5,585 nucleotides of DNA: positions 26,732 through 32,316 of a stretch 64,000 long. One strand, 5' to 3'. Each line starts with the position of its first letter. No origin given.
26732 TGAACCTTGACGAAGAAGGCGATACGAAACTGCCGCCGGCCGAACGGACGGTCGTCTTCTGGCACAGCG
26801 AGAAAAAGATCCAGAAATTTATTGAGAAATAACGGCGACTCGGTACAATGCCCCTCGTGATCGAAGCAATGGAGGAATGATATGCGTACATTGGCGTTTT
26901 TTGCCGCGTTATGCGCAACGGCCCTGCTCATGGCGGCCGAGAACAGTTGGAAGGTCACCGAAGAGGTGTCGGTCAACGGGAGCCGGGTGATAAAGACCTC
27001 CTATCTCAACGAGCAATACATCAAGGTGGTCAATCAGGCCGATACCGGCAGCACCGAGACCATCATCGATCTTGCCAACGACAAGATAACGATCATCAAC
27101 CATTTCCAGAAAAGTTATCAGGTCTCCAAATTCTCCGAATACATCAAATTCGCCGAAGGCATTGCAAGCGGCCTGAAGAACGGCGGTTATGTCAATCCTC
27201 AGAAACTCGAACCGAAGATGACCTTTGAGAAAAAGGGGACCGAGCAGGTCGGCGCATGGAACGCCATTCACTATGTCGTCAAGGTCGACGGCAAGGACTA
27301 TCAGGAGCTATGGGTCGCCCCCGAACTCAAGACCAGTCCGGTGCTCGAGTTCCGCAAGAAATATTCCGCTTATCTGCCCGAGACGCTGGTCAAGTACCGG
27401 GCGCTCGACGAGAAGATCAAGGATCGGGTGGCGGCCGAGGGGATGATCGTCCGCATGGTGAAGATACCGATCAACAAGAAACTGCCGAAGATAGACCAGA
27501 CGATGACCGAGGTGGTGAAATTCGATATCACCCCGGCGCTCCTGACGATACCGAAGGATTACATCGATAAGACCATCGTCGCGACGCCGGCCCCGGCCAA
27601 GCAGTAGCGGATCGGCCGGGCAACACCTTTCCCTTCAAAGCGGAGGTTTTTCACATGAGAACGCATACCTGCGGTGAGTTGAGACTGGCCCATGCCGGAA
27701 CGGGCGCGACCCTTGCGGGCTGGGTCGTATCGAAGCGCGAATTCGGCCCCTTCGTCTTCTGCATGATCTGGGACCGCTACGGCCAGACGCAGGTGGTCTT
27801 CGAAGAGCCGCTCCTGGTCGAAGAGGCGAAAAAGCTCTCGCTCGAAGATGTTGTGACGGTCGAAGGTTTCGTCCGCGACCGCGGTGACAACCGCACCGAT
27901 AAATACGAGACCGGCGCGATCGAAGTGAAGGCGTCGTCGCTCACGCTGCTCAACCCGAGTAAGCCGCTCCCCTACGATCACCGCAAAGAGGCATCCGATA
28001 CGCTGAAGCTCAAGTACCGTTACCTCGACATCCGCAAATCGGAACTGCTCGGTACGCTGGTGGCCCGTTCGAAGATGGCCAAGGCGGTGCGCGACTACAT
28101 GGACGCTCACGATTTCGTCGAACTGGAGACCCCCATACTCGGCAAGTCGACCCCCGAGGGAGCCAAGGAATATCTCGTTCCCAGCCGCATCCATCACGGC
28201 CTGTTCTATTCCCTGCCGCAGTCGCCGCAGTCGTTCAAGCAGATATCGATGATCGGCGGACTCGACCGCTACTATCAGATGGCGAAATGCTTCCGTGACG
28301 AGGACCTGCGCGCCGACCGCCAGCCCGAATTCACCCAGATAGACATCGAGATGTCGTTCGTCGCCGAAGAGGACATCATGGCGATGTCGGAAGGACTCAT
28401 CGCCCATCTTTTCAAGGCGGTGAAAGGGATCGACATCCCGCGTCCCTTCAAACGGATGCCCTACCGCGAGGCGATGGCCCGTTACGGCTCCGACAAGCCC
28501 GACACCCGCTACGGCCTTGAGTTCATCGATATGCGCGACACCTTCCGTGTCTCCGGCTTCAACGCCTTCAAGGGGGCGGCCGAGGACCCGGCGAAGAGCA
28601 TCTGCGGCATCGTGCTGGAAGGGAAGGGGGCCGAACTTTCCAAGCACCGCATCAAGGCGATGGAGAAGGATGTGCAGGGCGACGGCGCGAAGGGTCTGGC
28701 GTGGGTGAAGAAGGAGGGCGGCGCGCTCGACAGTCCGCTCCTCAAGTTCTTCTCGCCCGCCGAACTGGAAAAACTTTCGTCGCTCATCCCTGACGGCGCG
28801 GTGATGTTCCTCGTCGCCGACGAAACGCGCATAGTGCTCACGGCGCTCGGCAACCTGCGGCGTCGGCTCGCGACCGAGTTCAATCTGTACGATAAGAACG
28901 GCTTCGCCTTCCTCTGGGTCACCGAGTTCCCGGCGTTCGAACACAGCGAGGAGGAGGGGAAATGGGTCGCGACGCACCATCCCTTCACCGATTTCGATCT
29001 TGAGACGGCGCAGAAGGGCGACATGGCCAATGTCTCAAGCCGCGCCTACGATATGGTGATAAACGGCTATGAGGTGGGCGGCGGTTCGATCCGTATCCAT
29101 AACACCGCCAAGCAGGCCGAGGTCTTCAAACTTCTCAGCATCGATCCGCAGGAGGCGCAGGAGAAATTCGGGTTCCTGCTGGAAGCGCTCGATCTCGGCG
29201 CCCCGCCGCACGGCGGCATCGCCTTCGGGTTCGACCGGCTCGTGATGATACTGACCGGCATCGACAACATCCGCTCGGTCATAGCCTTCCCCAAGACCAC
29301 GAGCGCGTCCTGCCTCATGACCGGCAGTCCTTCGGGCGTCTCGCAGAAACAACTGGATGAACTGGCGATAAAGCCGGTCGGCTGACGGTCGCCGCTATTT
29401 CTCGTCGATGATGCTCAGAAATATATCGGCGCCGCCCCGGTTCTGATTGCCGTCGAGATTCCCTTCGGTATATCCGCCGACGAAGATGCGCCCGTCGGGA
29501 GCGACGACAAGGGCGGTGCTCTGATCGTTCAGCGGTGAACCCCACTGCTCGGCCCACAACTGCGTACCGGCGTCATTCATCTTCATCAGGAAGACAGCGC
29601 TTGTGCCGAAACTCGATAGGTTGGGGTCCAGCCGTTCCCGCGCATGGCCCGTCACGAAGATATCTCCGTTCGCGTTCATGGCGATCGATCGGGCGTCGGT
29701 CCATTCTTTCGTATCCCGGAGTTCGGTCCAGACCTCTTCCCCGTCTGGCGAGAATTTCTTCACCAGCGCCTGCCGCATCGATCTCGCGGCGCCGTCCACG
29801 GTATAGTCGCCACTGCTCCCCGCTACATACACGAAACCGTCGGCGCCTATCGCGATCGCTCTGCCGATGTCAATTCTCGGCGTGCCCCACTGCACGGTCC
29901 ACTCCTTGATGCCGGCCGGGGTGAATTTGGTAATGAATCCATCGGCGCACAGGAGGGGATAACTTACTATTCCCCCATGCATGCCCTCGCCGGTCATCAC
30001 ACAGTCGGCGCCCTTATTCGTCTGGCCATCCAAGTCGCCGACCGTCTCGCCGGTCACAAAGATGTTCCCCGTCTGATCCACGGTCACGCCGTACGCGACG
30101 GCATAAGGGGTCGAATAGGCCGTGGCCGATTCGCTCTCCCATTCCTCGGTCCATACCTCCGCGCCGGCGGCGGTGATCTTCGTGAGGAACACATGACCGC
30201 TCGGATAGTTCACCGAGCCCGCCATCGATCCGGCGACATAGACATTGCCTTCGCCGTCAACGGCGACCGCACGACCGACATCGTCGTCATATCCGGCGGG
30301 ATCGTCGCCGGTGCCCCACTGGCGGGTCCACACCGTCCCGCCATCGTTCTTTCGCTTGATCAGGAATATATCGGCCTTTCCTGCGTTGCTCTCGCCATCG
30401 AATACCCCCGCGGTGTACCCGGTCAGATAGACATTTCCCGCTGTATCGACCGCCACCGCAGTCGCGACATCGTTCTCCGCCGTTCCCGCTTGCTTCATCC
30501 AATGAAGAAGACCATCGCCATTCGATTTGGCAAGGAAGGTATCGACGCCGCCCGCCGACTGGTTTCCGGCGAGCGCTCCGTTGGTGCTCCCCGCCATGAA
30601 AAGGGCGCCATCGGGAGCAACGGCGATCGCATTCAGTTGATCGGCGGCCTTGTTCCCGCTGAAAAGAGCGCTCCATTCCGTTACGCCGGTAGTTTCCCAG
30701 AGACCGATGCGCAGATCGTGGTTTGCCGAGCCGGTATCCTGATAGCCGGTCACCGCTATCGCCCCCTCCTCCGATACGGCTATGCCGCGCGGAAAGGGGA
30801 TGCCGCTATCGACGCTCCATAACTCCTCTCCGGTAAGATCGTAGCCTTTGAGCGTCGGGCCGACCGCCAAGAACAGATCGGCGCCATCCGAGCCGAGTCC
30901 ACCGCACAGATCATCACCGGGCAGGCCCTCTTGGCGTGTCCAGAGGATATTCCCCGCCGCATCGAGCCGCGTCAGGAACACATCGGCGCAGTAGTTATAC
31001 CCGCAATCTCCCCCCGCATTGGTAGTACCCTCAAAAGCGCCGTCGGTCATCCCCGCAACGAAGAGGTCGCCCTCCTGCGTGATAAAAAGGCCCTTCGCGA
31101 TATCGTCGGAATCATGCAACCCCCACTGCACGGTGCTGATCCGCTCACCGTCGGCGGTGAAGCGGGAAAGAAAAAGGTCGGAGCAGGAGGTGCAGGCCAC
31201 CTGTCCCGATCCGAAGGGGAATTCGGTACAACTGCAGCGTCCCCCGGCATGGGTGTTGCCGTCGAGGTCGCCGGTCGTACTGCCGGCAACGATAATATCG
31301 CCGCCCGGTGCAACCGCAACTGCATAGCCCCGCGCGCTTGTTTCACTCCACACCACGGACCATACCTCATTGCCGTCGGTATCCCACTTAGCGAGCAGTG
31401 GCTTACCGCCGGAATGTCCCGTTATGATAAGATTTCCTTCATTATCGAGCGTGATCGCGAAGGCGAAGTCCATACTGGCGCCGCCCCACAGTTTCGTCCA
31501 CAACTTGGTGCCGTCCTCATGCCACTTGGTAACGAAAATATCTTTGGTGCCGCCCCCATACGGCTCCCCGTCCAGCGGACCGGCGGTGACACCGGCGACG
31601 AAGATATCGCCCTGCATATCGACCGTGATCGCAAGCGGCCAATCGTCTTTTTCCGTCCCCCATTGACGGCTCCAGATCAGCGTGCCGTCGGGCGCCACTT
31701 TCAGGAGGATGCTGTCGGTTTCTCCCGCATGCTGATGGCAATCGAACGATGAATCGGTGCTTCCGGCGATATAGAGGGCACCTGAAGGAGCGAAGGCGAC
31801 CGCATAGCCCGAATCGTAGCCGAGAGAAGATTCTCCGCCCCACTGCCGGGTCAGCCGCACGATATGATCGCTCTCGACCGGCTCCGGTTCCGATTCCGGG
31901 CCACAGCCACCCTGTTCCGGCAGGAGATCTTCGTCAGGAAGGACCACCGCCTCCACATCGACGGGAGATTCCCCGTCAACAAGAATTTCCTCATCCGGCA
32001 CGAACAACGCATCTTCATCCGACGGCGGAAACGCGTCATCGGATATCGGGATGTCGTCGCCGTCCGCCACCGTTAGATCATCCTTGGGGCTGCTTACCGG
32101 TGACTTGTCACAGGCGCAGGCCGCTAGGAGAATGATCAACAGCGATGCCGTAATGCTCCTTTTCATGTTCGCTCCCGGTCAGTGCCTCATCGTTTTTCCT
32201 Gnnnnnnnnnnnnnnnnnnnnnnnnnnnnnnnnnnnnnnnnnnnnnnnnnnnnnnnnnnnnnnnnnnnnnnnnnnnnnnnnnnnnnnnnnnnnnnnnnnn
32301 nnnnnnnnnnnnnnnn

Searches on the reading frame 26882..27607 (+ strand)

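Call 58: search_protein_families(library=pfam, proteins=[window:26882-27607:+])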
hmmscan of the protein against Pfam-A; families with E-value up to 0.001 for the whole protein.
window:26882-27607:+ (241 aa): 1 family
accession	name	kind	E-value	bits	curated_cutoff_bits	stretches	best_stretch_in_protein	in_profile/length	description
PF14371.13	DUF4412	-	0.00014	22.1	21.6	1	56-227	42-191/191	Domain of unknown function (DUF4412)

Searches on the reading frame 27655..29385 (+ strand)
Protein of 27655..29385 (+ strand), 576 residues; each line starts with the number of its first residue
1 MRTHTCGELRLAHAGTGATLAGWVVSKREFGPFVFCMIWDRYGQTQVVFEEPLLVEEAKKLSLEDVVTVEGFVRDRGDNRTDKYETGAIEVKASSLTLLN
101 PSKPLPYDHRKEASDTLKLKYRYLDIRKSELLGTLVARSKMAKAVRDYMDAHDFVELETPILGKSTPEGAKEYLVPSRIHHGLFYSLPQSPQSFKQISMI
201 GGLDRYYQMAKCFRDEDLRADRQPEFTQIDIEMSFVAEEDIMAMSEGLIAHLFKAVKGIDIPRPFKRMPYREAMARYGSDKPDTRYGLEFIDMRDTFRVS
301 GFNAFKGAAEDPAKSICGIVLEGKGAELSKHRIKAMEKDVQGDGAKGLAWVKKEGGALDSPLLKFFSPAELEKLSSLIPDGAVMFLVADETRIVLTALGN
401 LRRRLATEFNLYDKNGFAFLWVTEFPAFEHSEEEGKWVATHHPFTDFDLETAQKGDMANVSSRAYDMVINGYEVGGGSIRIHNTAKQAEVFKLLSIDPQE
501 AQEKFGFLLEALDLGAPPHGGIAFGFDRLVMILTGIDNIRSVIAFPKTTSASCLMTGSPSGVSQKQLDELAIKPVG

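Call 49: search_protein_families(library=pfam, proteins=[window:27655-29385:+])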
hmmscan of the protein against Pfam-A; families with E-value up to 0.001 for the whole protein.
window:27655-29385:+ (576 aa): 4 families
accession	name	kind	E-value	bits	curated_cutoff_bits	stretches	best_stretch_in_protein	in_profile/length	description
PF00152.25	tRNA-synt_2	-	1.4e-118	395.9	25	1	116-548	3-307/308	tRNA synthetases class II (D, K and N)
PF02938.19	GAD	-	7.9e-13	48.9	23.4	1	305-398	1-95/95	GAD domain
PF01336.31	tRNA_anti-codon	-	1.3e-12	47.9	27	1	19-99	2-75/75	OB-fold nucleic acid binding domain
PF01409.25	tRNA-synt_2d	-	3.7e-05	23.8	19.8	0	205-260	104-157/246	tRNA synthetases class II core domain (F)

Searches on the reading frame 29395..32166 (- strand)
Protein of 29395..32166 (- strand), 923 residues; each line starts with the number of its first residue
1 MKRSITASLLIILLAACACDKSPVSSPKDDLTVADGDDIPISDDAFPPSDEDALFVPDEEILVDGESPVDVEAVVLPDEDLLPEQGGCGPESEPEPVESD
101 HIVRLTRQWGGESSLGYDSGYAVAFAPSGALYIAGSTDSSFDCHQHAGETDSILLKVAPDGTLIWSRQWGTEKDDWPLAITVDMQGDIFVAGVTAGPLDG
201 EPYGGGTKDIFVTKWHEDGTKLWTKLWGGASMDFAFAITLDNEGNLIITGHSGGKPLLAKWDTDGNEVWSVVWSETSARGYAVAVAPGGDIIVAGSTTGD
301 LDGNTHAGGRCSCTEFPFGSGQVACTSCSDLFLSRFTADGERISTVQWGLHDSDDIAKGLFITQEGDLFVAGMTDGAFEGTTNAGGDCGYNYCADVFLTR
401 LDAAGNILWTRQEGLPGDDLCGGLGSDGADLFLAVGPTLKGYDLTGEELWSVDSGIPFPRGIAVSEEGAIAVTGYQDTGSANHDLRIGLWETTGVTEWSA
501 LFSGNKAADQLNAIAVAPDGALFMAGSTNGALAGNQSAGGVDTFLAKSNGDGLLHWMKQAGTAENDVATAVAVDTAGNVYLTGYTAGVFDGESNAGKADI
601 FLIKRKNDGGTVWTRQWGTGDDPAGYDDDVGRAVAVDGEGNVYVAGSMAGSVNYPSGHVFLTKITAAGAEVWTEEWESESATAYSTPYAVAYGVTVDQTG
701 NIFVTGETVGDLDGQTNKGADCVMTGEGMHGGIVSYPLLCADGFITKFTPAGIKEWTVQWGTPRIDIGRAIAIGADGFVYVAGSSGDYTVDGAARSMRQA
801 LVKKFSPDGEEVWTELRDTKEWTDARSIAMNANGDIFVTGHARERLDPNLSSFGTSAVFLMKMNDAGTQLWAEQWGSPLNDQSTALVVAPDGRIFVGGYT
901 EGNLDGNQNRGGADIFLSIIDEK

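Call 49: search_protein_families(library=pfam, proteins=[window:29395-32166:-])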
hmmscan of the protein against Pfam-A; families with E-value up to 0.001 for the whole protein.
window:29395-32166:- (923 aa): 3 families
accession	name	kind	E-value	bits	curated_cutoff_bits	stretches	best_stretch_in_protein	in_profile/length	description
PF06739.17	SBBP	-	1.7e-42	143.5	20.5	3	556-589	2-37/38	Beta-propeller repeat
PF13360.13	PQQ_2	-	1.2e-05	25.5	27.6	0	399-541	6-139/233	Outer membrane protein assembly factor BamB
PF07494.17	Reg_prop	-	0.00068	20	20.4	0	880-899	4-23/24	Two component regulator propeller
